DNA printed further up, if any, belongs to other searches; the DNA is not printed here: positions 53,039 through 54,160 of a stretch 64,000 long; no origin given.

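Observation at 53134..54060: Solitary foreign gene: Mrr-like nuclease fused to an Ada-like Zn finger (candidate anti-phage or modification-dependent nuclease)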

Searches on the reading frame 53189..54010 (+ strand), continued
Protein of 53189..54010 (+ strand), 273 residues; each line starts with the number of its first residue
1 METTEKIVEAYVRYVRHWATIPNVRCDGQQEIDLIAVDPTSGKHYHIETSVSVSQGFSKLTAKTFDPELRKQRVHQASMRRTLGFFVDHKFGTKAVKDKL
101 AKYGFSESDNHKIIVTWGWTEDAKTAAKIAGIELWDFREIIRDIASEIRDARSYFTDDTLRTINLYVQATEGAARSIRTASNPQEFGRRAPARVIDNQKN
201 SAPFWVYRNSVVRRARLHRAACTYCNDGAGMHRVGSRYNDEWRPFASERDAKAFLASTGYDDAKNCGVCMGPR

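Call 87: search_protein_families(library=padloc, proteins=[L118:5052-5966:+, L131:4333-5799:+, L143:4895-5995:+, L155:207-1337:+, L178:5127-5912:+, L129:2174-5962:+, L168:4068-5993:+, L153:2872-3792:+, L144:499-1209:+, L146:4960-5697:-], max_evalue=0.001)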
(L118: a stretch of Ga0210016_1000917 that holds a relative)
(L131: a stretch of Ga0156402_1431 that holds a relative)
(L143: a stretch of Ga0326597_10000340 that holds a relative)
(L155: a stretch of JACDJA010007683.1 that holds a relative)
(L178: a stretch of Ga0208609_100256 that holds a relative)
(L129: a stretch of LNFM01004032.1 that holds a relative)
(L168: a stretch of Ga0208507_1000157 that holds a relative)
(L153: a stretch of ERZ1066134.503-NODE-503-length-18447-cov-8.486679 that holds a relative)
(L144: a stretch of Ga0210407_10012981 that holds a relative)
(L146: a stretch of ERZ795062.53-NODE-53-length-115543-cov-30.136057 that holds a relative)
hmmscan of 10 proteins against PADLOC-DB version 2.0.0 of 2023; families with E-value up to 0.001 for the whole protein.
L118:5052-5966:+ (305 aa): 5 families
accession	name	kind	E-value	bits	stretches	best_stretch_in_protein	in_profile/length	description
PDLC04919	PDC-S13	-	3.4e-114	378.8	1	35-304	1-272/281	-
PDLC03083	Specificity_I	-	3.1e-47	159.1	1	47-296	6-264/717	Type I specificity subunit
PDLC04871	PDC-S05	-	1.9e-26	91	1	38-187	5-150/468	-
PDLC04918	PDC-S13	-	5.3e-18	63.9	1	46-116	11-84/214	-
PDLC04920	PDC-S13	-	1.2e-05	22.8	1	139-278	123-255/286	-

L131:4333-5799:+ (489 aa): 4 families
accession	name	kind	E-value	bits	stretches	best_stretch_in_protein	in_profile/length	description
PDLC02402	Aga_SIR2-PNTD1-PNTD2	-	1.1e-15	54.9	1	209-388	352-537/876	Class I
PDLC02394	pAgo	-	1.7e-14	50.6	1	224-412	231-435/1121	-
PDLC02418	Aga_SIR2-Kinase-PNTD1-PNTD2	-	1e-09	35.1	1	263-347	283-364/756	Class I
PDLC03963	SoFic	-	0.00078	16.9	0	417-484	282-350/361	-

L143:4895-5995:+ (367 aa): 31 families (the best 25 are shown)
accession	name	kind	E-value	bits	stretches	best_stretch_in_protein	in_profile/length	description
PDLC04831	PDC-S02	-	4.2e-130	432.2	1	5-361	6-339/346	-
PDLC04795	PDC-S02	-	7.2e-130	431.3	1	1-360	16-351/357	-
PDLC04810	PDC-S02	-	7.5e-123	408.3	1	5-360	6-351/355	-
PDLC04807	PDC-S02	-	3.5e-90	300.7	1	1-354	4-340/351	-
PDLC04803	PDC-S02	-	6.9e-87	289.5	1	75-357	7-262/269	-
PDLC04826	PDC-S02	-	3.8e-74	247.1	1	1-238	1-216/222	-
PDLC04822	PDC-S02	-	4.4e-66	221.5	1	11-319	11-292/294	-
PDLC04813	PDC-S02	-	5.7e-65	216.4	1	194-360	3-169/175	-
PDLC04827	PDC-S02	-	3.7e-55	185.1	1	1-251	1-231/234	-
PDLC04820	PDC-S02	-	4.8e-50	168.5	1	12-348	28-315/332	-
PDLC04811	PDC-S02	-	2.5e-48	162.2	2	3-109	5-111/172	-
PDLC04804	PDC-S02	-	4e-44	148.7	1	7-213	8-192/203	-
PDLC04800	PDC-S02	-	2.7e-39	132.5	1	4-145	5-125/129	-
PDLC04798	PDC-S02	-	3e-35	120.3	1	198-356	50-210/222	-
PDLC01464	PD_DExK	-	1.5e-29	101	1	129-272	1-126/126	"CAS-I,CAS-II,CAS-III,CAS-IV,CAS-V,CAS-VI; associated"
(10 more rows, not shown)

L155:207-1337:+ (377 aa): 7 families
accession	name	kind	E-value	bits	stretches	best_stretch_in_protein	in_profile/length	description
PDLC03963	SoFic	-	9.2e-120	398.3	1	16-375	5-358/361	-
PDLC04836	PDC-S04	-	1e-20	72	1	75-234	33-192/244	-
PDLC04966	PDC-S24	-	2.9e-20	70.6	1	116-259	222-367/497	-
PDLC04837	PDC-S04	-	9.9e-18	62.3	1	75-232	33-186/234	-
PDLC04840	PDC-S04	-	1e-17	62.7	1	68-229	12-174/227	-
PDLC04839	PDC-S04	-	1.2e-10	39.4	1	149-259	80-185/205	-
PDLC04838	PDC-S04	-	0.00089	17.1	0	176-233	108-166/209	-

L178:5127-5912:+ (262 aa): 3 families
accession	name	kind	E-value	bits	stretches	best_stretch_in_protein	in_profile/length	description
PDLC04869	PDC-S05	-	1.4e-50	170.2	1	71-242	13-165/306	-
PDLC04856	PDC-S05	-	2.6e-48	162.1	2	157-252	67-169/177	-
PDLC04849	PDC-S05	-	5.7e-34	115.4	2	74-134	9-69/183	-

L129:2174-5962:+ (1263 aa): 16 families
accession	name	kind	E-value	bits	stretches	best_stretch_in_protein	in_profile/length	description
PDLC05065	PDC-S68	-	0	1536.9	1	5-1261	4-1219/1221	-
PDLC05066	PDC-S68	-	5.9e-164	545.9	2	158-1222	122-1175/1202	-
PDLC05064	PDC-S68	-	2.7e-141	470.6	2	169-1262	204-1253/1273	-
PDLC01734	typeIV_RecD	-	3.3e-46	155.9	2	626-778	343-487/763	RecD_0_IVD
PDLC01148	RecD_like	-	1.1e-33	114.5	2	625-777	316-455/719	RecD/Tra ATPase fused to N-terminal HHH domain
PDLC05035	PDC-S53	-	7.4e-22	75.2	2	623-780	495-630/900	-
PDLC04475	PDC-M16A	-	5.7e-21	72.7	2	637-769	31-185/721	-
PDLC04476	PDC-M16A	-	5.7e-18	62.6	2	638-740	26-131/691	-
PDLC04472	PDC-M16A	-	2.7e-12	43.8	1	1048-1098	649-702/930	-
PDLC04474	PDC-M16A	-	6.4e-09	32.8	0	631-743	231-340/917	-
PDLC04140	mad8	-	2.4e-06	25.3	1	632-739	22-101/314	mads_8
PDLC03920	MkoA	-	2.6e-05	20.7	0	729-769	795-832/1112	-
PDLC05067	PDC-S69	-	7e-05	20.6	1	1140-1224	181-260/289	-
PDLC01087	C3a187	-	0.00011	19.2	1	1050-1094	500-542/559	NERD+UvrD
PDLC03921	MkoA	-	0.00026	16.8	0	729-767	1300-1335/1607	-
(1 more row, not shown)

L168:4068-5993:+ (642 aa): 9 families
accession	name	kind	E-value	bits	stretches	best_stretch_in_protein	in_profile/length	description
PDLC04709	PDC-M55C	-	2.8e-29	100.2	2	12-130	16-132/554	-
PDLC04151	HEC-05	-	3.7e-20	70.2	1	10-262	25-276/600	-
PDLC04150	HEC-05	-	4.3e-13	47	1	9-262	6-262/583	-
PDLC03877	NsnA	-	9.3e-12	42.9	1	4-267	44-207/385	-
PDLC04153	HEC-05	-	6.4e-10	35.8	1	10-258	6-279/621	-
PDLC02695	Orf5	-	4.2e-05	20.1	1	22-107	17-100/601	Orf5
PDLC02792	SspE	-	0.00011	18.7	0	5-101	5-104/771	SspE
PDLC04155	HEC-06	-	0.00018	18.1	0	8-256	7-233/562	-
PDLC02693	Orf5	-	0.00019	18.6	0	25-109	9-87/543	Orf5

L153:2872-3792:+ (307 aa): 4 families
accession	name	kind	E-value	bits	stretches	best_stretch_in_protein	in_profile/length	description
PDLC04911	PDC-S11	-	1.7e-91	304.8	1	5-304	3-313/318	-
PDLC04912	PDC-S11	-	2e-74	248.6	1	4-301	3-308/313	-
PDLC04914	PDC-S11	-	2.5e-66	222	1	5-304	3-309/314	-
PDLC04913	PDC-S11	-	2.1e-08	31.6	1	99-305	147-366/375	-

L144:499-1209:+ (237 aa): 0 families

L146:4960-5697:- (246 aa): 0 families
